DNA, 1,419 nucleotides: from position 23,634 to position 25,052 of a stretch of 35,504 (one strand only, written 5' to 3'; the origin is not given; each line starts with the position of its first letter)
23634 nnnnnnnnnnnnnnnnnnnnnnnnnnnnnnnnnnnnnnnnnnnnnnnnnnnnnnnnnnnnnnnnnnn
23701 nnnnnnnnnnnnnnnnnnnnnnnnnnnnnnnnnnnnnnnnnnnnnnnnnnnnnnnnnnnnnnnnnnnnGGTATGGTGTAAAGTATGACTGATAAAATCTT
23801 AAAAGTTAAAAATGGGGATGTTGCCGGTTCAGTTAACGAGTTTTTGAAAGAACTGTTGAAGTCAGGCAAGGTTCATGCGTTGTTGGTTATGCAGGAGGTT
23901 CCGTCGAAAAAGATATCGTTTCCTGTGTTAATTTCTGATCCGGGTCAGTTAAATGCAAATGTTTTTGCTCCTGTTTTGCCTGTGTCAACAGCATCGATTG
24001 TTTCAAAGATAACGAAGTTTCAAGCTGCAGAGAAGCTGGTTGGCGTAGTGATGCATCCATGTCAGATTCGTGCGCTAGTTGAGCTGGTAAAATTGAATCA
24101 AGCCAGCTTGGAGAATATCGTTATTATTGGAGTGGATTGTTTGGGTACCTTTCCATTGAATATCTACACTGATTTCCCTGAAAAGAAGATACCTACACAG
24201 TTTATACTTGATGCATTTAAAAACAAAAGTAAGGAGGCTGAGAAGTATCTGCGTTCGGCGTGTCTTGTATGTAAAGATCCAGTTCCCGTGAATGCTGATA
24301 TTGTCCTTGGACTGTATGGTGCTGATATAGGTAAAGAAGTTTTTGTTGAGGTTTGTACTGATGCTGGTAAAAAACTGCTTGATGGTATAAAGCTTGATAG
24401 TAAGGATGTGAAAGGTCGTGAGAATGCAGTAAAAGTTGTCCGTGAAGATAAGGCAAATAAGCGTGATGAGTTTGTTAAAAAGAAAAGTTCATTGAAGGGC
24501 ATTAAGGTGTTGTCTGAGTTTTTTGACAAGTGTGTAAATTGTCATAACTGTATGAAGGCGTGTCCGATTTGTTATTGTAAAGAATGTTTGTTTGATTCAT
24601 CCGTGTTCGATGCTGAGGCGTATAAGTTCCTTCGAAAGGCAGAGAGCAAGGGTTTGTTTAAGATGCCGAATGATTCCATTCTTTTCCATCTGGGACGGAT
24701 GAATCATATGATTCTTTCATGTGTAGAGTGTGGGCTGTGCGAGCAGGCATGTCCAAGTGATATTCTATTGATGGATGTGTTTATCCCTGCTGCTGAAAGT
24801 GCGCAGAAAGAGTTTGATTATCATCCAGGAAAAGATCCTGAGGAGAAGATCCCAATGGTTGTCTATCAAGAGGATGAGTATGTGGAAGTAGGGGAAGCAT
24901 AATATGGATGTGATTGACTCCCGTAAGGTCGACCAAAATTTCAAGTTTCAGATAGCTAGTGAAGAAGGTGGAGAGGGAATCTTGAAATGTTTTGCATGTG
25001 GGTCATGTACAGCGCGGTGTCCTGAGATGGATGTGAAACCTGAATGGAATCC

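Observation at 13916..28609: A 14.7-kb ten-gene operon with five HdrA modules, one HdrB and no hydrogenase or formate dehydrogenase: a candidate NADH-linked bifurcating megacomplex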

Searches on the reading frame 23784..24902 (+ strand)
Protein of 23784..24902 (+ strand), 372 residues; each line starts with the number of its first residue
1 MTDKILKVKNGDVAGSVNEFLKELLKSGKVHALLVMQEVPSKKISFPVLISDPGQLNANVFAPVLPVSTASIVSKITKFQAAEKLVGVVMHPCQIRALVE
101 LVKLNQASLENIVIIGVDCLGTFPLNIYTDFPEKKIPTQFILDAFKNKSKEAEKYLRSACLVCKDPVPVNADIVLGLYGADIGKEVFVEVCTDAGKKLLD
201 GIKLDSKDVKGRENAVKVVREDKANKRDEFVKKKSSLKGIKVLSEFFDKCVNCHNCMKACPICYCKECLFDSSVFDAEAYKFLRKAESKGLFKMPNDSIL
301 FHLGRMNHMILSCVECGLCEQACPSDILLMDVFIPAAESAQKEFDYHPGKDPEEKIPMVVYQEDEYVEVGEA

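Call 4: search_protein_families(library=pfam, proteins=[window:23784-24902:+], max_evalue=0.001)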
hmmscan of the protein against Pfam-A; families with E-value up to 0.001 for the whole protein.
window:23784-24902:+ (372 aa): 9 families
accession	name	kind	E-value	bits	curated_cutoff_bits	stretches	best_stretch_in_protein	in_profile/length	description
PF04432.18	FrhB_FdhB_C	-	2.6e-14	53.8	23.3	1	85-203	3-137/150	Coenzyme F420 hydrogenase/dehydrogenase, beta subunit C terminus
PF13183.11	Fer4_8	-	2.9e-08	34.6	27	1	248-327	3-68/68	4Fe-4S dicluster domain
PF00037.32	Fer4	-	5.7e-07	29.5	21.1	1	313-327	8-22/24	4Fe-4S binding domain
PF12838.12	Fer4_7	-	2.1e-06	28.5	27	1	249-327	1-52/52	4Fe-4S dicluster domain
PF12797.12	Fer4_2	-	5.1e-06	26.5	24.5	1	247-261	7-21/22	4Fe-4S binding domain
PF13534.11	Fer4_17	-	8.6e-06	26.6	22.2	1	249-327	1-60/61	4Fe-4S dicluster domain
PF13187.11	Fer4_9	-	2.6e-05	24.6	27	1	249-327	1-51/52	4Fe-4S dicluster domain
PF14697.11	Fer4_21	-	0.00021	21.8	35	0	312-326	40-55/59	4Fe-4S dicluster domain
PF12798.12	Fer4_3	-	0.00033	21.7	27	0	313-327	1-15/15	4Fe-4S binding domain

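Call 5: search_protein_families(library=ncbifam, proteins=[window:23784-24902:+], max_evalue=0.001)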
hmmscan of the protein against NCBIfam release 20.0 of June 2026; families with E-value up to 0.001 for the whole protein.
window:23784-24902:+ (372 aa): 23 families
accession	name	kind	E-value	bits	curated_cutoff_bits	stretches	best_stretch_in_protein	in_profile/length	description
NF045663.1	diclust_near_Sec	equivalog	7.3e-07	27.7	530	1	259-339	305-381/759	pyridine nucleotide-disulfide oxidoreductase/dicluster-binding protein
NF006807.0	PRK09325.1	subfamily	3.7e-06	26.2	269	0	150-230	184-267/283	coenzyme F420-reducing hydrogenase subunit beta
TIGR01971.1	NuoI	subfamily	7.7e-06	25.5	113.05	0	311-347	81-117/121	NADH-quinone oxidoreductase, chain I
NF004537.0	PRK05888.1-3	equivalog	8.6e-06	25.4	163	0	311-333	68-135/204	NADH-quinone oxidoreductase subunit NuoI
NF007012.0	PRK09476.1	equivalog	1.3e-05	24.5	269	0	309-331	57-79/254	ferredoxin-type protein NapG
NF006808.0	PRK09326.1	equivalog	1.6e-05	23.9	444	0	148-223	241-315/341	F420H2 dehydrogenase subunit F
NF040616.1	F420_dehyd_FpoF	exception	1.9e-05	23.8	475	0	148-221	240-312/337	F420H2 dehydrogenase subunit FpoF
TIGR03289.1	frhB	equivalog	2.3e-05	23.6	331.5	0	148-227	179-261/275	coenzyme F420 hydrogenase subunit beta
NF004536.0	PRK05888.1-1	equivalog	7e-05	22.2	212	0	312-345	98-131/180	NADH-quinone oxidoreductase subunit NuoI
NF042909.1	FMH_DH_FwdF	exception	8.1e-05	21.9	375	0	311-337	15-41/336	tungsten-dependent formylmethanofuran dehydrogenase subunit FwdF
NF009051.0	PRK12385.1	equivalog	9.1e-05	22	333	0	309-344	145-180/244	succinate dehydrogenase/fumarate reductase iron-sulfur subunit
TIGR00314.1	cdhA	equivalog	0.00012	20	781.3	0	209-343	364-469/784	CO dehydrogenase/acetyl-CoA synthase complex subunit alpha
NF006391.0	PRK08640.1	equivalog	0.0002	20.3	244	0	309-353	151-196/254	succinate dehydrogenase iron-sulfur subunit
TIGR00397.1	mauM_napG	subfamily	0.00022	20.8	178.85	0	311-336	53-78/213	MauM/NapG family ferredoxin-type protein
NF009226.0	PRK12576.1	equivalog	0.00026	20.4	344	0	312-340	155-183/317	succinate dehydrogenase/fumarate reductase iron-sulfur subunit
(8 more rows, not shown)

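Call 27: search_solved_structures(query=window:23784-24902:+, max_evalue=0.01, show_alignments=2)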
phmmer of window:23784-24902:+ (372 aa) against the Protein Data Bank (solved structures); distinct sequences matched with E-value up to 0.01: 55.
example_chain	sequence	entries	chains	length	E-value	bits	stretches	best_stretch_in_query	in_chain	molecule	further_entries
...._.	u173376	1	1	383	5.1e-37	131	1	9-354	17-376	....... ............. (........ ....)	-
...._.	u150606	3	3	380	5.2e-28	101.4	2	157-333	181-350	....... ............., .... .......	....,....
7bkb_E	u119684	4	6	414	1.2e-27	100.2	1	9-362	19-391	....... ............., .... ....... (F420)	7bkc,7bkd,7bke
8jjr_c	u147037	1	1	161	9.8e-06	28.1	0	311-344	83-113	PsaC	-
8jze_c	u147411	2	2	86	1.1e-05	27.9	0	310-341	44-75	Photosystem I PsaC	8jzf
8jw0_c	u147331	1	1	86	1.2e-05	27.8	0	310-341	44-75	Photosystem I PsaC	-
7f4v_aC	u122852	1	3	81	0.00011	24.7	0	312-337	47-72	Photosystem I iron-sulfur center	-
9e0j_K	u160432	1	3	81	0.00011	24.6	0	312-337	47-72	Photosystem I iron-sulfur center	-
7qco_C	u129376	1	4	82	0.00011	24.6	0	312-340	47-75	Photosystem I iron-sulfur center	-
1k0t_A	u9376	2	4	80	0.00025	23.4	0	312-337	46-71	PSAC SUBUNIT OF PHOTOSYSTEM I | Photosystem I iron-sulfur center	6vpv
7s3d_C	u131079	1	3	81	0.00026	23.4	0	312-339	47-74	PsaC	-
6l4u_C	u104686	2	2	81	0.00027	23.4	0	310-337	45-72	Photosystem I iron-sulfur center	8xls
6kmw_aC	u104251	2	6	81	0.00027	23.3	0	312-337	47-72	Photosystem I iron-sulfur center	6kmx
8zeh_c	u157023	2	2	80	0.00029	23.3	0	310-337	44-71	Photosystem I iron-sulfur center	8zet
6kif_C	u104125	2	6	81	0.00029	23.3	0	312-337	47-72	Photosystem I iron-sulfur center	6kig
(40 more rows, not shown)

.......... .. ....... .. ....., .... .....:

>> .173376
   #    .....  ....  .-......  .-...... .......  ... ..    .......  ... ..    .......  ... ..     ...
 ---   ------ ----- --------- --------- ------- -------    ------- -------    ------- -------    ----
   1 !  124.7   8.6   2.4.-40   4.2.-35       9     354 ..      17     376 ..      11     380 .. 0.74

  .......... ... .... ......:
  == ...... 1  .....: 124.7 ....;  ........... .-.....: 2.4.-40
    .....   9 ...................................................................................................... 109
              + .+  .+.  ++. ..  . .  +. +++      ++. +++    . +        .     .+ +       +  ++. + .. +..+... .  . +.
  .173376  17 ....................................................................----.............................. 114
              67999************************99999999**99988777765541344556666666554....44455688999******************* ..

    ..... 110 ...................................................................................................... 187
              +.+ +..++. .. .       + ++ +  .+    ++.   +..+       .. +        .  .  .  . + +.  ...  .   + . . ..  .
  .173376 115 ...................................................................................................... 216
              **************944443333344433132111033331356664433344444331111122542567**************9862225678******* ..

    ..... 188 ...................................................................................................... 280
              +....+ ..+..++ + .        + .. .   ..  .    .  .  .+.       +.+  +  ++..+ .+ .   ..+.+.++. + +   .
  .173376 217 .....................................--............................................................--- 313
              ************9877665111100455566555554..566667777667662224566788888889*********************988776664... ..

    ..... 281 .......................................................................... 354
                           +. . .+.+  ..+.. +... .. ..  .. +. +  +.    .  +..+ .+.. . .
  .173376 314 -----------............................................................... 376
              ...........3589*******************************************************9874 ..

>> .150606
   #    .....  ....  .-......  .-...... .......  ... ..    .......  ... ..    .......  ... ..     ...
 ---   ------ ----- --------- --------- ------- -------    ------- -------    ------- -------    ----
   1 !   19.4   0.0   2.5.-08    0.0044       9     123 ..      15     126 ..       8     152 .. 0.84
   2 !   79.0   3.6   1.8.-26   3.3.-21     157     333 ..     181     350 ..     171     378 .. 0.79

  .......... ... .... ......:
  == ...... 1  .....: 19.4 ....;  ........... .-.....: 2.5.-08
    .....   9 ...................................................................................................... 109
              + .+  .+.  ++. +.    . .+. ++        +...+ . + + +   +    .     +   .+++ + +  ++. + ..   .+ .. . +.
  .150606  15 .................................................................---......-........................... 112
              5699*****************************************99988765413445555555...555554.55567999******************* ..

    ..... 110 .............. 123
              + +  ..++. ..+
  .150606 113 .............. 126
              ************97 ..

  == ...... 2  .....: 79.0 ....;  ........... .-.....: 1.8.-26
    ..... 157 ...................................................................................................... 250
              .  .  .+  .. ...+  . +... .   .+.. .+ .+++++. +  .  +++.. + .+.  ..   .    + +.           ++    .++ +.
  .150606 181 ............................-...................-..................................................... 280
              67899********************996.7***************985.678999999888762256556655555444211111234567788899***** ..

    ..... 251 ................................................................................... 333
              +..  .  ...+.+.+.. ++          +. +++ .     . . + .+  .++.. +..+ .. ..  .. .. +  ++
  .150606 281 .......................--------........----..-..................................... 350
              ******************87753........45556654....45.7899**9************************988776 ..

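Call 57: find_homologous_proteins(query=window:23784-24902:+, max_evalue=1e-10)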
Query window:23784-24902:+ (372 aa): 1209 proteins with E <= 1e-10 among 5390 candidates; the best 120 are listed.
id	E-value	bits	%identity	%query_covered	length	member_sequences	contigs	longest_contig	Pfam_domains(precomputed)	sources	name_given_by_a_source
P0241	1.3e-214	730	87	100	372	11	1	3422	PF12797.13,PF04432.19,PF00037.33,PF12838.13,PF13534.12,PF13183.12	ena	-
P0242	6.5e-212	721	86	100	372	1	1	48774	PF04432.19,PF00037.33,PF12838.13,PF13534.12,PF13183.12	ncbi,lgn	-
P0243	5.6e-200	682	80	100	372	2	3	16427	PF04432.19,PF00037.33,PF12838.13,PF13534.12,PF13183.12,PF13187.12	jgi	-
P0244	2.3e-195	667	79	100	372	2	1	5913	PF12797.13,PF04432.19,PF00037.33,PF12838.13,PF13534.12,PF13183.12,PF13187.12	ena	-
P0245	1.6e-185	634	75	100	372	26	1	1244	PF12797.13,PF04432.19,PF00037.33,PF12838.13,PF13534.12,PF13183.12,PF13187.12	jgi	jgi:formate dehydrogenase subunit beta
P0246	2.3e-183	627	73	100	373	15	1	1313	PF12797.13,PF04432.19,PF12838.13,PF13183.12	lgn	-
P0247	1.7e-180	618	72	100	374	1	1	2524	PF12797.13,PF04432.19,PF00037.33,PF12838.13,PF13534.12,PF13183.12,PF13187.12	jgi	-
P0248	1.9e-177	608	73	100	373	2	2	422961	PF12797.13,PF04432.19,PF13534.12,PF13183.12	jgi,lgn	-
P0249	1.1e-176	605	71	100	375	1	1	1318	PF12797.13,PF04432.19,PF00037.33,PF12838.13,PF13534.12,PF13183.12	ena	-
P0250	1.4e-176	605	71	100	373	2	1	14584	PF12797.13,PF04432.19,PF00037.33,PF12838.13,PF13534.12,PF13183.12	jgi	jgi:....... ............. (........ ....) beta subunit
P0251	1.8e-176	605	69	100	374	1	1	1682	PF04432.19,PF12838.13,PF13534.12,PF13183.12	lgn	-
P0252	2.8e-176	604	71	100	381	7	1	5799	PF12797.13,PF04432.19,PF00037.33,PF12838.13,PF13534.12,PF13183.12,PF13187.12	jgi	-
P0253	8.4e-176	602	71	100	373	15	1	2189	PF04432.19,PF00037.33,PF12838.13,PF13534.12,PF13183.12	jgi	-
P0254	1.2e-175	602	71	100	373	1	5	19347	PF12797.13,PF04432.19,PF13534.12,PF13183.12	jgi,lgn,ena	-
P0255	1.3e-175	602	70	100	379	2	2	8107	PF12797.13,PF04432.19,PF12838.13,PF13534.12,PF13183.12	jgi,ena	-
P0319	1.4e-168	579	68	99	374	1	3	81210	PF04432.19,PF00037.33,PF13534.12,PF13237.12,PF13183.12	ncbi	-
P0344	1.1e-165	569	67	100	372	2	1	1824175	PF14697.12,PF12797.13,PF04432.19,PF00037.33,PF12838.13,PF13183.12,PF13187.12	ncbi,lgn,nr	ncbi:MAG: Coenzyme F420 hydrogenase/dehydrogenase, beta subunit C-terminal domain [Thermoplasmatales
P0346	1.3e-165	569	65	100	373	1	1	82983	PF12797.13,PF04432.19,PF12838.13,PF13534.12,PF13183.12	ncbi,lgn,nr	ncbi:MAG: Coenzyme F420 hydrogenase/dehydrogenase, beta subunit C-terminal domain [Candidatus Thermo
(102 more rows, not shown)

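Call 58: find_encoding_contigs(protein=P0344, flank=10000, max_places=2)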
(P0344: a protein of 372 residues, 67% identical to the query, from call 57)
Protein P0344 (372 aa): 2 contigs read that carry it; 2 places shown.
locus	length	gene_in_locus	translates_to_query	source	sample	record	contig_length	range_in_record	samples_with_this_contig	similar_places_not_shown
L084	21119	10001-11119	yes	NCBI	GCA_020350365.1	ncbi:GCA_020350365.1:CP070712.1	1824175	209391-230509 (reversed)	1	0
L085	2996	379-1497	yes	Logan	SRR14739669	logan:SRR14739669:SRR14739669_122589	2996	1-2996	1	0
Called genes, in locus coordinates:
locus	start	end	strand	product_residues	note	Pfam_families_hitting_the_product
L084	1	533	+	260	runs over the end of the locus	PF03965:Penicillinase_R, PF13183:Fer4_8, PF13187:Fer4_9, PF13237:Fer4_10, PF13534:Fer4_17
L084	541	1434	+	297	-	PF02754:CCG (weak)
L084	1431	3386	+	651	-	PF00890:FAD_binding_2 (weak), PF01266:DAO (weak), PF12831:FAD_oxidored, PF13450:NAD_binding_8, PF00037:Fer4 (weak), PF12838:Fer4_7, PF13187:Fer4_9, PF13237:Fer4_10, +12 more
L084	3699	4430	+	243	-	PF01257:2Fe-2S_thioredx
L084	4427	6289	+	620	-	PF14697:Fer4_21 (faint), PF01512:Complex1_51K, PF10531:SLBB (weak), PF10589:NADH_4Fe-4S, PF00037:Fer4 (weak), PF12838:Fer4_7, PF13187:Fer4_9, PF13237:Fer4_10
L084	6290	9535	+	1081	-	PF13510:Fer2_4, PF12838:Fer4_7 (weak), PF14697:Fer4_21 (weak), PF07992:Pyr_redox_2 (weak), PF00890:FAD_binding_2, PF07992:Pyr_redox_2, PF14697:Fer4_21, PF12838:Fer4_7, +7 more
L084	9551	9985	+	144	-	PF02662:FlpD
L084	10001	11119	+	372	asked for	PF04432:FrhB_FdhB_C, PF12797:Fer4_2 (faint), PF14697:Fer4_21 (faint), PF00037:Fer4 (faint), PF12838:Fer4_7 (weak), PF13183:Fer4_8, PF13187:Fer4_9 (weak)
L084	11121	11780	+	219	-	PF12838:Fer4_7 (faint), PF13187:Fer4_9 (faint), PF13183:Fer4_8, PF13484:Fer4_16 (faint), PF13534:Fer4_17 (weak), PF13183:Fer4_8 (weak), PF13237:Fer4_10 (weak), PF13534:Fer4_17 (weak)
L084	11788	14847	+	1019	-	PF12831:FAD_oxidored (weak), PF13187:Fer4_9, PF13237:Fer4_10 (weak), PF07992:Pyr_redox_2, PF00890:FAD_binding_2, PF03486:HI0933_like (weak), PF12831:FAD_oxidored, PF12838:Fer4_7, +17 more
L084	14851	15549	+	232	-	PF13183:Fer4_8 (faint), PF13534:Fer4_17 (faint), PF14691:Fer4_20 (weak), PF13237:Fer4_10, PF12838:Fer4_7, PF13187:Fer4_9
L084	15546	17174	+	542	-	PF00890:FAD_binding_2, PF01266:DAO (weak), PF03486:HI0933_like (weak), PF07992:Pyr_redox_2 (faint)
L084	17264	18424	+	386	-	PF01855:POR_N, PF17147:PFOR_II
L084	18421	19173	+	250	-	PF02775:TPP_enzyme_C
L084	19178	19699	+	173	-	PF01558:POR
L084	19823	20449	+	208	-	PF02632:BioY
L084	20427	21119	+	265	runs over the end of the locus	PF03099:BPL_LplA_LipB, PF02237:BPL_C (weak)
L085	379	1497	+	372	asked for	PF04432:FrhB_FdhB_C, PF12797:Fer4_2 (faint), PF14697:Fer4_21 (faint), PF00037:Fer4 (faint), PF12838:Fer4_7 (weak), PF13183:Fer4_8, PF13187:Fer4_9 (weak)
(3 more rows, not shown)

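Call 59: find_encoding_contigs(protein=P0248, flank=10000, max_places=2)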
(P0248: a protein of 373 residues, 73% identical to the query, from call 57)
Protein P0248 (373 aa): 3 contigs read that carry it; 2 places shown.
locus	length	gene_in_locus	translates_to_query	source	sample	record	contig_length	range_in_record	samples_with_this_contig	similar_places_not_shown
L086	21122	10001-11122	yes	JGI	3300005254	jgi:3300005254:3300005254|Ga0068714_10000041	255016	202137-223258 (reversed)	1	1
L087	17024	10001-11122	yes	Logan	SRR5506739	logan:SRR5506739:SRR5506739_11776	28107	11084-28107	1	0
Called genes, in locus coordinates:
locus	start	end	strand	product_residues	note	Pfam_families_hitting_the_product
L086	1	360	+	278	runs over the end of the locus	PF00528:BPD_transp_1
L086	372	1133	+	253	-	PF02463:SMC_N (weak), PF00005:ABC_tran, PF13401:AAA_22 (weak), PF13304:AAA_21 (faint)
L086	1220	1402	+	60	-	PF04014:MazE_antitoxin (weak)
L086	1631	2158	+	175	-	PF13183:Fer4_8, PF13187:Fer4_9, PF13534:Fer4_17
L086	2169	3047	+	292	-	PF02754:CCG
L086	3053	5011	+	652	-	PF07992:Pyr_redox_2 (weak), PF12831:FAD_oxidored (weak), PF13450:NAD_binding_8 (weak), PF00037:Fer4, PF12797:Fer4_2 (weak), PF12838:Fer4_7, PF13187:Fer4_9, PF13237:Fer4_10, +6 more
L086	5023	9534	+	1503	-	PF12831:FAD_oxidored (weak), PF14691:Fer4_20, PF07992:Pyr_redox_2, PF13738:Pyr_redox_3, PF00890:FAD_binding_2, PF07992:Pyr_redox_2, PF12838:Fer4_7, PF14697:Fer4_21, +18 more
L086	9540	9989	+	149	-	PF02662:FlpD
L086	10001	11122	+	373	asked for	PF04432:FrhB_FdhB_C, PF13534:Fer4_17 (faint), PF12797:Fer4_2 (faint), PF13183:Fer4_8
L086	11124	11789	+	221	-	PF12838:Fer4_7 (faint), PF13187:Fer4_9 (faint), PF13183:Fer4_8, PF13237:Fer4_10 (weak), PF13484:Fer4_16 (faint), PF13534:Fer4_17 (weak), PF13183:Fer4_8 (weak), PF13534:Fer4_17 (weak)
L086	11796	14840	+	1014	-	PF01266:DAO (weak), PF07992:Pyr_redox_2 (weak), PF12831:FAD_oxidored, PF13450:NAD_binding_8 (weak), PF13183:Fer4_8 (weak), PF12838:Fer4_7, PF13187:Fer4_9, PF14697:Fer4_21, +23 more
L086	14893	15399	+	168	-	-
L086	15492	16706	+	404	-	PF01266:DAO (weak), PF01494:FAD_binding_3, PF01946:Thi4 (weak), PF03486:HI0933_like (weak), PF05834:Lycopene_cycl (weak), PF07992:Pyr_redox_2 (weak), PF12831:FAD_oxidored (weak), PF01494:FAD_binding_3, +4 more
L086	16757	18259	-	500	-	PF18911:PKD_4 (faint), PF00801:PKD (weak)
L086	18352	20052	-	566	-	PF14783:BBS2_Mid (faint), PF15907:Itfg2 (faint), PF13517:FG-GAP_3 (weak)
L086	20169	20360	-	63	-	-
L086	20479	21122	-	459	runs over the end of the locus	PF02040:ArsB, PF03600:CitMHS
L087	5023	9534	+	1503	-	PF12831:FAD_oxidored (weak), PF14691:Fer4_20, PF07992:Pyr_redox_2, PF13738:Pyr_redox_3, PF00890:FAD_binding_2, PF07992:Pyr_redox_2, PF12838:Fer4_7, PF14697:Fer4_21, +18 more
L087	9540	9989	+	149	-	PF02662:FlpD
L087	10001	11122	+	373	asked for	PF04432:FrhB_FdhB_C, PF13534:Fer4_17 (faint), PF12797:Fer4_2 (faint), PF13183:Fer4_8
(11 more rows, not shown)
